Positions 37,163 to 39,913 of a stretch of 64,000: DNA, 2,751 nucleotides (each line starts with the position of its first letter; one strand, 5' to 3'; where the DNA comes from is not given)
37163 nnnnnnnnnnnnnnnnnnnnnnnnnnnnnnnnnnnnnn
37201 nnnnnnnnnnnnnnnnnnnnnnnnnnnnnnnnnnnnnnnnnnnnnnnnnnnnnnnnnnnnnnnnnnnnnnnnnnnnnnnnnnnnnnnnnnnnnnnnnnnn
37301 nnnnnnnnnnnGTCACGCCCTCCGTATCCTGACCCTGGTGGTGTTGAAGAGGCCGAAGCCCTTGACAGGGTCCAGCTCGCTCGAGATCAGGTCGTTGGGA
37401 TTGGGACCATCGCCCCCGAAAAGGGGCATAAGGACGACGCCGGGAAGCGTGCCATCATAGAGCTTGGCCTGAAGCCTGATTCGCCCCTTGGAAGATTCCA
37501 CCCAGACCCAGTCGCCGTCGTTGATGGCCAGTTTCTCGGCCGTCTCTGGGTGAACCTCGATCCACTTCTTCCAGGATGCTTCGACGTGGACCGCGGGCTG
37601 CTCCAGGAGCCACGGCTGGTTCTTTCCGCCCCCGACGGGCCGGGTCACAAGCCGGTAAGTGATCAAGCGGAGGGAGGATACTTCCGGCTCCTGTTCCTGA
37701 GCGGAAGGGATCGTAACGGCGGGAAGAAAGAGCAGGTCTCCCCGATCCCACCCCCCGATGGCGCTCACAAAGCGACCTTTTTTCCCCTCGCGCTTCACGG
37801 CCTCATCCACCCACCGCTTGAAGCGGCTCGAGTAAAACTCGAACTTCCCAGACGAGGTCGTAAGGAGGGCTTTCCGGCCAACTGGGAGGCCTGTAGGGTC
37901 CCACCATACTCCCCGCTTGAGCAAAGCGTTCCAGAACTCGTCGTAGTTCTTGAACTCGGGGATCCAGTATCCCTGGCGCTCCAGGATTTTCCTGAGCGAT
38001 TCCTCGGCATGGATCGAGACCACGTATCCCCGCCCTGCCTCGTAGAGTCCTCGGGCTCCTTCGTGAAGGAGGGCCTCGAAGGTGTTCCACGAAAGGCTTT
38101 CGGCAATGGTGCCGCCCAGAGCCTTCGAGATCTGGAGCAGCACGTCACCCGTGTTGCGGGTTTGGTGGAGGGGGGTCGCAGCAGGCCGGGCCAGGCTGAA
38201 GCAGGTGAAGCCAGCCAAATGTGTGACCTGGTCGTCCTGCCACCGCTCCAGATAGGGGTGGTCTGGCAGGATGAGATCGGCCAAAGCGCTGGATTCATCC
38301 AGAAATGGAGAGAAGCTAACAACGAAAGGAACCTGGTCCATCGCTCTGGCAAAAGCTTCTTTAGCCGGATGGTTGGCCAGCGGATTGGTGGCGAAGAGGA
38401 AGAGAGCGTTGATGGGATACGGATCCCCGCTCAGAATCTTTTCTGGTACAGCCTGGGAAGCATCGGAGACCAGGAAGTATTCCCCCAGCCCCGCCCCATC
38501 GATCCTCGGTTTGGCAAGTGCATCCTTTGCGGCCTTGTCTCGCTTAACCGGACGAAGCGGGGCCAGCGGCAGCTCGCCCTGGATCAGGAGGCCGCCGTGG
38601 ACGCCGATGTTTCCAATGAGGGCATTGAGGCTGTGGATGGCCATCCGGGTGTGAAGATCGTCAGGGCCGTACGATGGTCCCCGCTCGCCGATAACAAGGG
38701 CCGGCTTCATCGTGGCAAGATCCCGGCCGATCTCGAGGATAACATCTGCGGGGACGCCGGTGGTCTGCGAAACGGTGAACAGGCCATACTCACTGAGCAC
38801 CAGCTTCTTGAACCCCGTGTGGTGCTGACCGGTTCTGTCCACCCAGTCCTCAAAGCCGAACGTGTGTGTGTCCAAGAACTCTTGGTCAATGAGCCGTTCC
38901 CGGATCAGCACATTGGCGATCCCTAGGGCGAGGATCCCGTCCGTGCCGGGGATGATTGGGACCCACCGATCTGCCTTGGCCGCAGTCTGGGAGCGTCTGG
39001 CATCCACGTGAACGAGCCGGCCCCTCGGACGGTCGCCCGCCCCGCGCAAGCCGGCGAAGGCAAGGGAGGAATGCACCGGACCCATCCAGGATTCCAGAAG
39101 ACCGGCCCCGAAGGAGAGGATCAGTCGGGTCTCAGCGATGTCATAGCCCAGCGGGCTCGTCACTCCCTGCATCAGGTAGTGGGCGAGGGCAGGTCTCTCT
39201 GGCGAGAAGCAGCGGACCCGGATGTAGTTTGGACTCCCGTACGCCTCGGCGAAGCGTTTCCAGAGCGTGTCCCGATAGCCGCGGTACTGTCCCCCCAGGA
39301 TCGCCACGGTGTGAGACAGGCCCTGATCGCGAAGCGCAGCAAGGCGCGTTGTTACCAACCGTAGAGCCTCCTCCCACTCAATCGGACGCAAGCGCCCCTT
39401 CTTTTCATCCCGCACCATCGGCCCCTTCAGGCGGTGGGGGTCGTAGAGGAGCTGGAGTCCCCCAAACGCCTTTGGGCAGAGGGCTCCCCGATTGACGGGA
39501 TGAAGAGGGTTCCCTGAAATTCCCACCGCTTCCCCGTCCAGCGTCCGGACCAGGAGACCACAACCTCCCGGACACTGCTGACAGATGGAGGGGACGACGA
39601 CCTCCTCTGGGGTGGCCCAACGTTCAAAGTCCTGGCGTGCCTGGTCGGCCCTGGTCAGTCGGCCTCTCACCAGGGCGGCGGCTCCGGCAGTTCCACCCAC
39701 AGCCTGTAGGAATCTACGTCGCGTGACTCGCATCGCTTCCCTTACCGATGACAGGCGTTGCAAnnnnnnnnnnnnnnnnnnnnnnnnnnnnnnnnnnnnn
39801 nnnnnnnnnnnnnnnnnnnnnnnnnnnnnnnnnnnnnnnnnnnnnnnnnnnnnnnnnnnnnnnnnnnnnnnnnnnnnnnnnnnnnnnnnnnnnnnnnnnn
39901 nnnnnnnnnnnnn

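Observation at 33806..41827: Atypical Qrc/ACIII-like complex bracketed by two paralogous four-domain c-type cytochromes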

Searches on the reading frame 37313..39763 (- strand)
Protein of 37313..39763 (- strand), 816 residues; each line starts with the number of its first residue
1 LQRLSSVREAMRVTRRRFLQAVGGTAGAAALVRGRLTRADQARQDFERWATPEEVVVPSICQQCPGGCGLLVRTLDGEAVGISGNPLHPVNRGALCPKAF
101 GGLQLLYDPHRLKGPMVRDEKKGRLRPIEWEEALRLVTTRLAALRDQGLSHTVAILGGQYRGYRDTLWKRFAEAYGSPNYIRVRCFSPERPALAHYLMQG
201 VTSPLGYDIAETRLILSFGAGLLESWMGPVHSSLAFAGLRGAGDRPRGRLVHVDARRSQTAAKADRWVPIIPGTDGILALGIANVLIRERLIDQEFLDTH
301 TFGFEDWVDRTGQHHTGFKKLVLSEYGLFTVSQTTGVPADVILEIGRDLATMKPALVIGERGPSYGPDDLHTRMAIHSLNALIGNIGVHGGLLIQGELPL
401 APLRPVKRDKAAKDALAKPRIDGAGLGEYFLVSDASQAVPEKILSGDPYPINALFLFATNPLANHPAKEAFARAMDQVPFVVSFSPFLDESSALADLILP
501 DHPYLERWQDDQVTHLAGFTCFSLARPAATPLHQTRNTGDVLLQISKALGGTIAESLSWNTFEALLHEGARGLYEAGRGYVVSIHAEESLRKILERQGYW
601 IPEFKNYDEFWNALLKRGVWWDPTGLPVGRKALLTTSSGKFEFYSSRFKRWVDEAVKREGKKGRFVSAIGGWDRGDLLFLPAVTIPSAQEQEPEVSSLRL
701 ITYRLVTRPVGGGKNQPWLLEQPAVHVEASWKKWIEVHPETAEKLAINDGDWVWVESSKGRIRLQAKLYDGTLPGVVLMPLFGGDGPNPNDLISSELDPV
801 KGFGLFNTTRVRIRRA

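Call 4: search_protein_families(library=pfam, proteins=[window:37313-39763:-], max_evalue=0.01)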
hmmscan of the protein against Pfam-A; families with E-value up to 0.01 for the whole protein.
window:37313-39763:- (816 aa): 3 families
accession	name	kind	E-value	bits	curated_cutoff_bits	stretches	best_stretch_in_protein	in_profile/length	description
PF00384.28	Molybdopterin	-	7.1e-27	94.8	24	1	111-547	1-352/353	Molybdopterin oxidoreductase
PF01568.27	Molydop_binding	-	6.5e-18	65.2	26.8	1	700-809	3-109/110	Molydopterin dinucleotide binding domain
PF04879.21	Molybdop_Fe4S4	-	2.5e-14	53.4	22.7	1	56-107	3-54/55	Molybdopterin oxidoreductase Fe4S4 domain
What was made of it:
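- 37313..39733 (-): Tat-exported Mo-bisPGD-fold subunit (ActB1/QrcB-like) with the FS0 motif CX2CX3CX27C and a clade-specific invariant Cys175. Three Pfam domains (call 4).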

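Call 5: search_protein_families(library=ncbifam, proteins=[window:37313-39763:-], max_evalue=0.01)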
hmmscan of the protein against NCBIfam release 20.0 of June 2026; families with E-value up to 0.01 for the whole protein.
window:37313-39763:- (816 aa): 24 families
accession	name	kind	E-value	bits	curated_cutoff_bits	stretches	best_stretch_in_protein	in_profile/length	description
NF041783.2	mnquin_red_QrcB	equivalog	3.4e-79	266.8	440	1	53-567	49-517/695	menaquinone reductase molybdopterin-binding-like subunit QrcB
NF012032.0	PRK15488.1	equivalog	1.6e-74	251.3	694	1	11-563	1-539/759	thiosulfate reductase PhsA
NF041714.1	arsenate_red_ArrA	equivalog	3.5e-73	247.1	1600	1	51-778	45-793/848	arsenate respiratory reductase molybdopterin-containing subunit ArrA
TIGR01591.1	Fdh-alpha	equivalog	7.8e-53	179.6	666.25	3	60-391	2-316/672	formate dehydrogenase subunit alpha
TIGR02166.1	dmsA_ynfE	subfamily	1.1e-41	142.7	777.7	1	13-779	1-748/794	DMSO/selenate family reductase complex A subunit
NF047855.1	AssmNtatRedNasC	equivalog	3.9e-40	137.8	1100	3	88-387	54-337/708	assimilatory nitrate reductase catalytic subunit NasC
NF041885.1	selenate_YnfE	exception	1.5e-33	115.6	1675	2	104-391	101-403/805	selenate/tellurate reductase subunit YnfE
NF041884.1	selenate_YnfF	exception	3.2e-33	114.6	1650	1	103-391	97-396/798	selenate/tellurate reductase subunit YnfF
NF011566.1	PRK14990.1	exception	1.2e-31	109.5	1600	1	10-391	11-416/814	dimethylsulfoxide reductase subunit A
NF041323.1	Nitr_red_NasA_Halo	equivalog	1.1e-25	90.3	1000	2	63-312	2-247/673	assimilatory nitrate reductase NasA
TIGR03479.1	DMSO_red_II_alp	subfamily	1.6e-23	82.7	984.75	2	104-300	113-306/913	molybdopterin-dependent oxidoreductase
TIGR01553.1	formate-DH-alph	equivalog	4.3e-23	81.1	814.2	2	13-148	2-143/1009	formate dehydrogenase-N subunit alpha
NF041513.1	formate_DH_Act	exception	8.9e-23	80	1400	1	31-301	18-295/1067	formate dehydrogenase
NF010055.0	PRK13532.1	equivalog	1.2e-20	73.4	904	1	11-301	1-291/830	nitrate reductase catalytic subunit NapA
TIGR01706.1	NAPA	equivalog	1.6e-19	69.7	930.55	1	13-302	2-292/830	periplasmic nitrate reductase subunit alpha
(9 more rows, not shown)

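Call 7: find_homologous_proteins(query=window:37313-39763:-, max_evalue=1e-10)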
Query window:37313-39763:- (816 aa): 2029 proteins with E <= 1e-10 among 8000 candidates; the best 120 are listed.
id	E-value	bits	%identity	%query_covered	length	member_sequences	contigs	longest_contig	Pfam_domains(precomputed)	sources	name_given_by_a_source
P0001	0.0e+0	1868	100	99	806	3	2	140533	PF00384.28,PF01568.28,PF04879.22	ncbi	-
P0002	0.0e+0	1528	81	99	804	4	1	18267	PF00384.28,PF01568.28,PF04879.22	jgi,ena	-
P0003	0.0e+0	1520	80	99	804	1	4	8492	PF00384.28,PF01568.28,PF04879.22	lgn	-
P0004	0.0e+0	1481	79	99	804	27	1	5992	PF00384.28,PF01568.28,PF04879.22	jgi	-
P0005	0.0e+0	1458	77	99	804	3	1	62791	PF00384.28,PF01568.28,PF04879.22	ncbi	-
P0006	0.0e+0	1441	76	99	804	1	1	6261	PF00384.28,PF01568.28,PF04879.22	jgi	-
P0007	0.0e+0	1423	75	99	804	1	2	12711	PF00384.28,PF01568.28,PF04879.22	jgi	-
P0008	0.0e+0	1423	75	99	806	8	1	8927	PF00384.28,PF01568.28,PF04879.22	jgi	-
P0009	0.0e+0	1422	75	99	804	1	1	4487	PF00384.28,PF01568.28,PF04879.22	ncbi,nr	ncbi:MAG: molybdopterin-dependent oxidoreductase [Candidatus Rokubacteria bacterium]|nr:molybdopteri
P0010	0.0e+0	1417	75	99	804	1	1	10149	PF00384.28,PF01568.28,PF04879.22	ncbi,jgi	-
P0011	0.0e+0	1415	75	99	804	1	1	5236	PF00384.28,PF01568.28,PF04879.22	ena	-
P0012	0.0e+0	1414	74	99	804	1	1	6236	PF00384.28,PF01568.28,PF04879.22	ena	-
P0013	0.0e+0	1410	75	99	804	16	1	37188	PF00384.28,PF01568.28,PF04879.22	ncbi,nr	ncbi:MAG: molybdopterin oxidoreductase Fe4S4 region [Candidatus Rokubacteria bacterium CSP1-6]|nr:MA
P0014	0.0e+0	1405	74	99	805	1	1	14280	PF00384.28,PF01568.28,PF04879.22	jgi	-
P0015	0.0e+0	1404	74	99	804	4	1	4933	PF00384.28,PF01568.28,PF04879.22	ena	-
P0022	0.0e+0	1394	73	99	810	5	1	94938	PF00384.28,PF01568.28,PF04879.22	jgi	jgi:anaerobic selenocysteine-containing dehydrogenase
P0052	0.0e+0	1358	72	99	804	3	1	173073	PF00384.28,PF01568.28,PF04879.22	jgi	jgi:anaerobic selenocysteine-containing dehydrogenase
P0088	0.0e+0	1335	71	99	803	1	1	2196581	PF00384.28,PF01568.28,PF04879.22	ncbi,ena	-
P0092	0.0e+0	1331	71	99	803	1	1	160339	PF00384.28,PF01568.28,PF04879.22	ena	-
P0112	0.0e+0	1324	70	99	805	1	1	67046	PF00384.28,PF01568.28,PF04879.22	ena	-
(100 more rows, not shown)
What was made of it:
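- Some sources name homologues 'menaquinone reductase, molybdopterin-binding-like subunit' (call 7).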

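Call 8: find_encoding_contigs(protein=P0088, flank=10000, max_places=3)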
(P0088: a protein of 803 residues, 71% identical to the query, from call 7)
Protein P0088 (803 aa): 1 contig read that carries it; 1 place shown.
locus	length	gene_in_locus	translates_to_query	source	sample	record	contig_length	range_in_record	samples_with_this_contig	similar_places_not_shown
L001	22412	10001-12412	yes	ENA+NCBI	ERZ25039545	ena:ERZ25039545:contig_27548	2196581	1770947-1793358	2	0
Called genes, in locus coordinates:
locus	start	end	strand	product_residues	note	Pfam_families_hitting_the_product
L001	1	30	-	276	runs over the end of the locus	PF02653:BPD_transp_2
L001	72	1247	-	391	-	PF13433:Peripla_BP_5, PF13458:Peripla_BP_6, PF01094:ANF_receptor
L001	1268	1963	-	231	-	PF00005:ABC_tran, PF13304:AAA_21 (faint)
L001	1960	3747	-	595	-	PF02653:BPD_transp_2, PF00005:ABC_tran, PF13304:AAA_21 (weak)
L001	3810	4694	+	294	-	PF00795:CN_hydrolase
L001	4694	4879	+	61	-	-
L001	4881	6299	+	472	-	PF01425:Amidase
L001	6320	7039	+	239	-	PF00857:Isochorismatase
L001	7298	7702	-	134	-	PF01850:PIN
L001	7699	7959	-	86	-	PF01402:RHH_1, PF07704:PSK_trans_fac (weak)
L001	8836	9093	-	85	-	-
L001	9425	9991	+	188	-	PF02085:Cytochrom_CIII (weak), PF14522:Cytochrome_C7 (weak), PF14537:Cytochrom_c3_2 (weak)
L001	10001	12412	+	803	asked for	PF04879:Molybdop_Fe4S4, PF00384:Molybdopterin, PF01568:Molydop_binding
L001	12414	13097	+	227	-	PF12797:Fer4_2 (weak), PF12837:Fer4_6 (faint), PF13237:Fer4_10 (faint), PF14697:Fer4_21 (faint), PF25160:LdpA_Fe-S-bd (faint), PF13247:Fer4_11, PF00037:Fer4 (weak), PF12838:Fer4_7 (weak), +4 more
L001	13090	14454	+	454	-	PF03916:NrfD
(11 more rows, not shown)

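Call 9: find_encoding_contigs(protein=P0001, flank=10000, max_places=3)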
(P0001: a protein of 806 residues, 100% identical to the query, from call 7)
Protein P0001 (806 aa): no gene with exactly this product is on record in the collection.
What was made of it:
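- Tried and rejected: It is not on record (call 9).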
